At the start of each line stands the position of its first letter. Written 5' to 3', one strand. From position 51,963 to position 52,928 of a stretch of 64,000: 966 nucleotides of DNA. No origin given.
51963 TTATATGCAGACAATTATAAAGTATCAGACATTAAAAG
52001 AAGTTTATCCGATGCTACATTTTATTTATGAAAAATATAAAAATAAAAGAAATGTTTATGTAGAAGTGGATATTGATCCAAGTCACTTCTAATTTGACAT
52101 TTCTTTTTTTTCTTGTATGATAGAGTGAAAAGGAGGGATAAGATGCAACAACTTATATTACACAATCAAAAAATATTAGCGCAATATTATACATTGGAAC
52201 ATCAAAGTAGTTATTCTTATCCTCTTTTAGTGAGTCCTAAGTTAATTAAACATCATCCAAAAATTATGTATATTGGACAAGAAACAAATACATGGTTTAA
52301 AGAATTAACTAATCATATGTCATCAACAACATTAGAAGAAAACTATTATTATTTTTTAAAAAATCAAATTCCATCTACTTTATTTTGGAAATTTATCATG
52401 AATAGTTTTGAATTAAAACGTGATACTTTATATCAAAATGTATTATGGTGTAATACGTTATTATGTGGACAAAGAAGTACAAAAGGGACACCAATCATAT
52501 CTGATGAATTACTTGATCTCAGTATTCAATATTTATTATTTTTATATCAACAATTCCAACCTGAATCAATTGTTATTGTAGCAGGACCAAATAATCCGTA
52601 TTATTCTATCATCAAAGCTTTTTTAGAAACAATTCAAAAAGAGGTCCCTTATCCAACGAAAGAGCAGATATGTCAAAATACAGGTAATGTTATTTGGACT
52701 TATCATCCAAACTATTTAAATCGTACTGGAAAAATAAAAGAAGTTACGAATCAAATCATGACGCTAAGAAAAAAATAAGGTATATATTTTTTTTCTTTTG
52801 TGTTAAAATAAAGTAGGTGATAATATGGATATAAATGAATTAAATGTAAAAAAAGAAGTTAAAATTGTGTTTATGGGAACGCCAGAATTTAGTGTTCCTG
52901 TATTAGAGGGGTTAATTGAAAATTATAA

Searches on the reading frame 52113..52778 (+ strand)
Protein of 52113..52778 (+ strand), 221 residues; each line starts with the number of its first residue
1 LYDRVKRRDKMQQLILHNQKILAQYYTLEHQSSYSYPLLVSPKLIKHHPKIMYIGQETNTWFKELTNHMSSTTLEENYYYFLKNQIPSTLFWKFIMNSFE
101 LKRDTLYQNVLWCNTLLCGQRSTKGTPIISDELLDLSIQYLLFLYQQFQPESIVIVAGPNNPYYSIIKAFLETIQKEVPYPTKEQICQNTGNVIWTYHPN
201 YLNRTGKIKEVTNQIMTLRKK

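Call 4: search_protein_families(library=pfam, proteins=[window:52113-52778:+], max_evalue=0.01)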
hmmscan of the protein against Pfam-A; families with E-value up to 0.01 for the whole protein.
window:52113-52778:+ (221 aa): 1 family
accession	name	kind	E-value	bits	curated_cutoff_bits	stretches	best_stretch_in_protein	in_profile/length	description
PF03167.25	UDG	-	9e-05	23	24.3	1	44-206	3-125/141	Uracil DNA glycosylase superfamily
